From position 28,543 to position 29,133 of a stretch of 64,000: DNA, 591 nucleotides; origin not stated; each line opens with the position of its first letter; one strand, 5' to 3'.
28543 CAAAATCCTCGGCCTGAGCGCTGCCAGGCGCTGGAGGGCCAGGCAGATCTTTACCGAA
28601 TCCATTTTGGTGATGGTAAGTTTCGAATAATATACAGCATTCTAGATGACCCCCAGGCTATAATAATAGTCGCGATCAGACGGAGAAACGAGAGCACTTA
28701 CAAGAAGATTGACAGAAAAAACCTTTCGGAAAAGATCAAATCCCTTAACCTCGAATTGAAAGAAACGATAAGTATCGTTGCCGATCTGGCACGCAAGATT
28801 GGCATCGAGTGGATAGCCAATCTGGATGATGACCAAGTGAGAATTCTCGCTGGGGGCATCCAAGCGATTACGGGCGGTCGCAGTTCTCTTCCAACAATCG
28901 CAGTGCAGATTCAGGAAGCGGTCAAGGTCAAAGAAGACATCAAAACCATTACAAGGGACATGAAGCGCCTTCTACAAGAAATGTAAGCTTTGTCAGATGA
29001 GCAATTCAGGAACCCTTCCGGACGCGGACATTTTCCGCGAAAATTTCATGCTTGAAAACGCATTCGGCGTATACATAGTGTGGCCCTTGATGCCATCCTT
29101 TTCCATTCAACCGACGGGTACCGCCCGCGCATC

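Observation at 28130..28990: RelE/ParE toxin fused to an unknown ~95 aa C-terminal domain, with an upstream acidic mini-protein and a consensus promoter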

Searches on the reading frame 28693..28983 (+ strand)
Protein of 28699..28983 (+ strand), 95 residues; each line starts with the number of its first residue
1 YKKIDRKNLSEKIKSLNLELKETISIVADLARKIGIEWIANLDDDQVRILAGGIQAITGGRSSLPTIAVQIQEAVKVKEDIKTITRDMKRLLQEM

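Call 3: search_protein_families(library=pfam, proteins=[window:28711-28983:+], max_evalue=1)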
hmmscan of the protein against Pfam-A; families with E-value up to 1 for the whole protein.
window:28711-28983:+ (91 aa): 1 family
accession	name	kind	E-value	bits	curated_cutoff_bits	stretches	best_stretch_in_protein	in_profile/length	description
PF10774.15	DUF4226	-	0.068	13.9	23.5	1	35-77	22-64/115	Domain of unknown function (DUF4226)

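Call 4: search_protein_families(library=ncbifam, proteins=[window:28711-28983:+], max_evalue=1)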
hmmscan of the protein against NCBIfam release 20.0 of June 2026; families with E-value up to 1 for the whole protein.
window:28711-28983:+ (91 aa): 1 family
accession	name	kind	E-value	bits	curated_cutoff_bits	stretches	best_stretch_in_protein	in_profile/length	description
TIGR02930.1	vnfG_nitrog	equivalog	0.088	13.2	141.7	1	18-51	57-88/109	V-containing nitrogenase subunit delta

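Call 8: find_homologous_proteins(query=window:28726-28983:+, max_evalue=10)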
Query seq(86 aa): 1 candidates shared short words with the query, none scored E <= 10.

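Call 16: search_dna_similar(query=window:28699-28983:+, collection=plasmids, mode=protein, max_evalue=10, max_rows=10)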
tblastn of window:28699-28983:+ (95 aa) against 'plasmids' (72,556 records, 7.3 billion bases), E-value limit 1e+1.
Records with a match: 1; places in all: 1; records where one place covers at least 80% of the query: 0.
Best place of each record, by identity: <60% 1.
By first word of the organism name: Pseudanabaena 1.
By predicted mobility (MOB-suite, as given by PLSDB): mobilizable 1.
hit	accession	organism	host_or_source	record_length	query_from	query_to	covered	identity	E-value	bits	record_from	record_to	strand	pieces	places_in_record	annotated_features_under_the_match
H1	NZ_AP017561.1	Pseudanabaena sp. ABRG5-3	-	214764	42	84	45%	37.8%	1e+1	32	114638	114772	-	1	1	CHAT domain-containing protein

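Call 17: search_solved_structures(query=window:28699-28983:+, max_evalue=10, show_alignments=2)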
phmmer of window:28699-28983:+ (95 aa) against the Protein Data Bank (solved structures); distinct sequences matched with E-value up to 10: 5.
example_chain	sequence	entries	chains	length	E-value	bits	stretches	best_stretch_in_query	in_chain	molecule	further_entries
1e7k_A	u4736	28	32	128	1.2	13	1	3-92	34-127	15.5 KD RNA BINDING PROTEIN | hSnu13 | NHP2-like protein 1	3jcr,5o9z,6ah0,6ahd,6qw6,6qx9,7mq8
2ozb_A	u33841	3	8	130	1.2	13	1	3-92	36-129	U4/U6.U5 tri-snRNP 15.5 kDa protein | NHP2-like protein 1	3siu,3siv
8a5d_U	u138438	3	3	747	1.8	12.5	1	28-79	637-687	Actin-related protein 8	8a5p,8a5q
8ipr_A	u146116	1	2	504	1.8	12.4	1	26-68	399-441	Component linked with the assembly of cytochrome' ABC transporter ATP-binding protein CydC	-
8ipq_A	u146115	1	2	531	1.8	12.4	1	26-68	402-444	Component linked with the assembly of cytochrome' ABC transporter ATP-binding protein CydC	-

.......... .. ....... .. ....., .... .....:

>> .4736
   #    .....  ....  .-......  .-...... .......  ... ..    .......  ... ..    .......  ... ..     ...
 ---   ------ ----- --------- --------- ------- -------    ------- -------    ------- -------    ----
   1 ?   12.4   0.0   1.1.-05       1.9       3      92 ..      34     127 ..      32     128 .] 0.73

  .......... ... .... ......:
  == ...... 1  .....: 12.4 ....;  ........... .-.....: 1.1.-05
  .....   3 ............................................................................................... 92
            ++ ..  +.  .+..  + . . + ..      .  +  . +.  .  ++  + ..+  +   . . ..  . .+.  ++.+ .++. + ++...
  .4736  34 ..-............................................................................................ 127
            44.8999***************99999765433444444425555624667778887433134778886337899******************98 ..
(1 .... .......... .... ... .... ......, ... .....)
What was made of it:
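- Tried and rejected: A single-sequence phmmer hit to human 15.5K protein was colinear over 90 residues but only at E 1.2 (call 17).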

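Call 19: search_protein_representatives(protein=window:28699-28983:+)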
Query: 95 residues. Proteins with E-value up to 0.001 (for the whole library): 10; up to 1e-10: 6; up to 1e-30: 1. The best 10 are listed.
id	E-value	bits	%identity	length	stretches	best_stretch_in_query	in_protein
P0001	4.7e-50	183.2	100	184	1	1-95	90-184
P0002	5.0e-19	84.3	54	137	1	1-95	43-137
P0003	3.3e-15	72.2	46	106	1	1-94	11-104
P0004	6.1e-13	65.0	40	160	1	1-94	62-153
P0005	1.0e-12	64.3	44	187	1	1-95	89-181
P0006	7.9e-11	58.2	40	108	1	1-94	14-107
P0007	4.7e-10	55.8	37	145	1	1-95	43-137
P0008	1.4e-09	54.2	40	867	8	4-37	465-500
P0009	2.0e-05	41.0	37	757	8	21-56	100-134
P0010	5.2e-04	36.5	30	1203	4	17-90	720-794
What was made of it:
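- The extension is never found alone (call 19).
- Tried and rejected: The exhaustive search was needed to find homologs (call 19).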

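Call 28: search_solved_structures(query=A3, max_evalue=10, show_alignments=3)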
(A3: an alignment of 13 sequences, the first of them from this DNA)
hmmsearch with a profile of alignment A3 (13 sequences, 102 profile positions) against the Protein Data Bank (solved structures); distinct sequences matched with E-value up to 10: 5.
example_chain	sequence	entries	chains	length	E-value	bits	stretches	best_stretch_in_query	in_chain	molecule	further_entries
4rsi_A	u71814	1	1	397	1.4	12.5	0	63-99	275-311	Structural maintenance of chromosomes protein 2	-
9bid_A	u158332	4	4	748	1.7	12.2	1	21-83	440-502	Protein zyg-11 homolog B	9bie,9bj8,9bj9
7r5j_W0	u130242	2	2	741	1.9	12.1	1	57-98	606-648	Nuclear pore complex protein Nup88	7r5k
6b7n_A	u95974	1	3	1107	2.8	11.5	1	5-97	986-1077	Spike protein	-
9trk_A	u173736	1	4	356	3.3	11.3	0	41-97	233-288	histidine kinase,Gcn4p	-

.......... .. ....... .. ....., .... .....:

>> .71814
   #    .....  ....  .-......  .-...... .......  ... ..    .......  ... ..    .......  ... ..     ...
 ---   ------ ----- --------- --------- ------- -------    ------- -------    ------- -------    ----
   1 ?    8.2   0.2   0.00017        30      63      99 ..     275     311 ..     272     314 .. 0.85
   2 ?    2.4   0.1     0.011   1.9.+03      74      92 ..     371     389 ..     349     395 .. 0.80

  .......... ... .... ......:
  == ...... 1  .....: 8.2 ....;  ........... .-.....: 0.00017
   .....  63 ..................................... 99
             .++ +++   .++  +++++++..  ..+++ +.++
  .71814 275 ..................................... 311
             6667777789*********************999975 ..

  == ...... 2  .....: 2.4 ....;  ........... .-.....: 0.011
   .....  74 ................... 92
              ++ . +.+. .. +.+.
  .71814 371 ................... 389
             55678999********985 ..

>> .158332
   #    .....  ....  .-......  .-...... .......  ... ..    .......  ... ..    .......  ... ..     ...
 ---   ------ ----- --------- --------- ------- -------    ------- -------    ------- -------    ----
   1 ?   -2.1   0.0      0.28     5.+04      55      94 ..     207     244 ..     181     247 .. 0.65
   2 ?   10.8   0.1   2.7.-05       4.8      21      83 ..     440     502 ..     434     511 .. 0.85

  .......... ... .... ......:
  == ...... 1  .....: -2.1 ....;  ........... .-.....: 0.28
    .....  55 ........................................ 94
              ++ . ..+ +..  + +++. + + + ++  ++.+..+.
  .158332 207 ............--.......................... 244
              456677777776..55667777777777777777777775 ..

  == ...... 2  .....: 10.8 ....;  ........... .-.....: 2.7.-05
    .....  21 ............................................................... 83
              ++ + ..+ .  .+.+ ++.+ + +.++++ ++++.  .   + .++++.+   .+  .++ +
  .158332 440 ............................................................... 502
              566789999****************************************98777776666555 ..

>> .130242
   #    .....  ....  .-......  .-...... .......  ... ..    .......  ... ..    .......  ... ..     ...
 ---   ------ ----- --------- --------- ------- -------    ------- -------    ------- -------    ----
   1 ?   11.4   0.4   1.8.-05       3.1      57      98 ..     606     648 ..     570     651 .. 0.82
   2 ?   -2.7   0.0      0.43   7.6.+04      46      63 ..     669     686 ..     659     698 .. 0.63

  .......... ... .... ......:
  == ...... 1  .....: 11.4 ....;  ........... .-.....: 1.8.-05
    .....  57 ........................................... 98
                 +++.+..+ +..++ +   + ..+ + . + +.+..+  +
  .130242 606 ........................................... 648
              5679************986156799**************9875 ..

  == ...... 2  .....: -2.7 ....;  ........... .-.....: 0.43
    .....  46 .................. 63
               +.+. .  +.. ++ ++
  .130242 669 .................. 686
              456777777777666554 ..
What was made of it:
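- On Toxin-antitoxin single-gene fusions (RelE-YiaG / HigB-HigA / gp49-HTH): The profile against PDB sequences gave nothing below E 1.4 (call 28).
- The marginal RNA-binding lead, Snu13/L7Ae at E 1.2 (call 17), vanished when a 13-sequence profile was used (call 28).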

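Call 29: search_protein_families(library=pfam, alignment_id=A3, max_evalue=10)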
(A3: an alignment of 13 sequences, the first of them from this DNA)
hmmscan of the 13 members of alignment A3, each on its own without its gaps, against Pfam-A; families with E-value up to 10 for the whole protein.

A. member 1, seq(97 aa): 1 family
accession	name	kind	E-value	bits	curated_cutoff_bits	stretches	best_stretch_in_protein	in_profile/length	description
PF10774.15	DUF4226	-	0.077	13.7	23.5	1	41-83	22-64/115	Domain of unknown function (DUF4226)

B. families by the number of members that match (of 13 scanned): 21 families
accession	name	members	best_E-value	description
PF03485.21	Arg_tRNA_synt_N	2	0.019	Arginyl tRNA synthetase N terminal domain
PF15821.10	DUF4709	1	0.009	Domain of unknown function (DUF4709)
PF02969.23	TAF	1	0.016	TATA box binding protein associated factor (TAF)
PF23202.1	PAH_ZNF598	1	0.018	ZNF598 PAH domain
PF04760.21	IF2_N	1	0.023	Translation initiation factor IF-2, N-terminal region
PF00298.24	Ribosomal_L11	1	0.025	Ribosomal protein L11, RNA binding domain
PF09763.15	Sec3_CC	1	0.034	Exocyst complex component Sec3, coiled-coil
PF07765.17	KIP1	1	0.045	KIP1-like protein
PF07756.17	DUF1612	1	0.053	Protein of unknown function (DUF1612)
PF09824.15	ArsR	1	0.063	ArsR transcriptional regulator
PF00382.24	TFIIB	1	0.072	Transcription factor TFIIB repeat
PF10774.15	DUF4226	1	0.077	Domain of unknown function (DUF4226)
PF25688.1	P22_gp7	1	0.083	Bacteriophage P22 DNA ejection protein gp7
PF13404.12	HTH_AsnC-type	1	0.1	AsnC-type helix-turn-helix domain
PF19599.4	DUF6104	1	0.11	Family of unknown function (DUF6104)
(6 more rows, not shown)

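Call 31: find_encoding_contigs(protein=P0005, flank=4000, max_places=3)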
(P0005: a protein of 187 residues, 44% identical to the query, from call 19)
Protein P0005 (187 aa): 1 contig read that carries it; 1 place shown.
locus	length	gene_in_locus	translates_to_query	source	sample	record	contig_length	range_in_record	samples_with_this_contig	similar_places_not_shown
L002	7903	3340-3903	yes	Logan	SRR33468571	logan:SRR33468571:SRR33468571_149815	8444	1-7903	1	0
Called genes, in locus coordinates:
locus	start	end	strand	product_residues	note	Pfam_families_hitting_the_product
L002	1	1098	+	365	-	?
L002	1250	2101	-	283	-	PF00583:Acetyltransf_1, PF13508:Acetyltransf_7 (weak), PF18014:Acetyltransf_18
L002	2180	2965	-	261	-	PF28507:Rv1828_C (faint), PF13411:MerR_1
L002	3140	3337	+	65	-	-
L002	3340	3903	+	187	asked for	PF05016:ParE_toxin (weak)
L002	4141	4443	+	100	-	PF02604:PhdYeFM_antitox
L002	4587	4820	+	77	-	PF04255:DUF433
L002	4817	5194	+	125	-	PF01927:Mut7-C (weak), PF18480:DUF5615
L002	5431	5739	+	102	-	-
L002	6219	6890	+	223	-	PF05099:TerB (weak)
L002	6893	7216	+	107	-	-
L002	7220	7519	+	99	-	-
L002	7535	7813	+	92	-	-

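Call 44: find_encoding_contigs(protein=P0004, flank=4000, max_places=3)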
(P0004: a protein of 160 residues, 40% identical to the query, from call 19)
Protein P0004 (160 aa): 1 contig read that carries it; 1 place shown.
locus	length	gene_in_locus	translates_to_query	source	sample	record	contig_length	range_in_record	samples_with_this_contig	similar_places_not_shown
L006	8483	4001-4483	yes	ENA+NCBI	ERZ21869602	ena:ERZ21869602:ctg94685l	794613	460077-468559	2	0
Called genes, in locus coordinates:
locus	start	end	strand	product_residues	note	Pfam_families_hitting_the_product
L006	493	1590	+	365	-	PF12796:Ank_2, PF13637:Ank_4, PF00023:Ank, PF12796:Ank_2, PF13857:Ank_5, PF12796:Ank_2, PF13637:Ank_4, PF12796:Ank_2, +10 more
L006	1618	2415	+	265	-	-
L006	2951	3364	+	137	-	-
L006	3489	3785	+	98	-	-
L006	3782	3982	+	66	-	-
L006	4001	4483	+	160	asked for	-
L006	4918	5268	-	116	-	-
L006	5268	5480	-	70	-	-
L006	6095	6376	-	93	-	PF15738:YafQ_toxin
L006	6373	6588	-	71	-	-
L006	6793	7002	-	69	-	-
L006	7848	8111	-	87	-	PF12098:DUF3574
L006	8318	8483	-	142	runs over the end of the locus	PF14534:DUF4440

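Call 45: find_encoding_contigs(protein=P0003, flank=4000, max_places=3)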
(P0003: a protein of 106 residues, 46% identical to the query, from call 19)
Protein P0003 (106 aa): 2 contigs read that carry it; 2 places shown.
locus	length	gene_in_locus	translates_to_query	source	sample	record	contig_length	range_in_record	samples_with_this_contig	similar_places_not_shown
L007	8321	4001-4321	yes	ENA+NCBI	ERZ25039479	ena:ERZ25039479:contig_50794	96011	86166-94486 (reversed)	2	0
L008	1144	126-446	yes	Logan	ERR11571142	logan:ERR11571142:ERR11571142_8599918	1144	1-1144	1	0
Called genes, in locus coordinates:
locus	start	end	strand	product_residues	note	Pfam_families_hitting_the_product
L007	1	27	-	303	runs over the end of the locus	PF00574:CLP_protease (weak), PF25145:NfeD1b_N, PF01343:Peptidase_S49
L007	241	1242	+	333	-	PF25917:BSH_RND, PF25973:BSH_CzcB (weak), PF25876:HH_MFP_RND (faint), PF25881:HH_YBHG, PF25954:Beta-barrel_RND_2 (weak), PF25990:Beta-barrel_YknX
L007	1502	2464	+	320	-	PF00005:ABC_tran, PF13304:AAA_21 (weak), PF13732:DrrA1-3_C (weak)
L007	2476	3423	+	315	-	PF00005:ABC_tran, PF13304:AAA_21 (weak), PF13732:DrrA1-3_C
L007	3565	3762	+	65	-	-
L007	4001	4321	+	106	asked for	-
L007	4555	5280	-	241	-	PF00484:Pro_CA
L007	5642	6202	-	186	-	-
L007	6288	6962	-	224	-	-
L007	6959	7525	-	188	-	PF00583:Acetyltransf_1 (weak)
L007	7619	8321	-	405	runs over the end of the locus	PF12679:ABC2_membrane_2, PF12698:ABC2_membrane_3, PF01061:ABC2_membrane, PF12730:ABC2_membrane_4 (weak)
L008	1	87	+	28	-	?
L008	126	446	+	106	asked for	-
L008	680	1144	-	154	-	?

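Call 79: search_protein_families(library=padloc, proteins=[window:28711-28983:+], max_evalue=1)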
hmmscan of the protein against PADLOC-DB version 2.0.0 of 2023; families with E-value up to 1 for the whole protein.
window:28711-28983:+ (91 aa): 0 families

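Call 80: search_protein_families(library=phrogs, proteins=[window:28711-28983:+], max_evalue=1)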
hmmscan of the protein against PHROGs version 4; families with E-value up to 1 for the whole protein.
window:28711-28983:+ (91 aa): 0 families

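Call 95: search_dna_similar(query=window:28699-28983:+, collection=phages, mode=protein, max_evalue=1, max_rows=5)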
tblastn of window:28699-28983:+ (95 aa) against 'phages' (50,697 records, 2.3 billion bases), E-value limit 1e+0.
No match.
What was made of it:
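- Tried and rejected: Plasmid and phage collections gave nothing for the extension (calls 16, 95).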
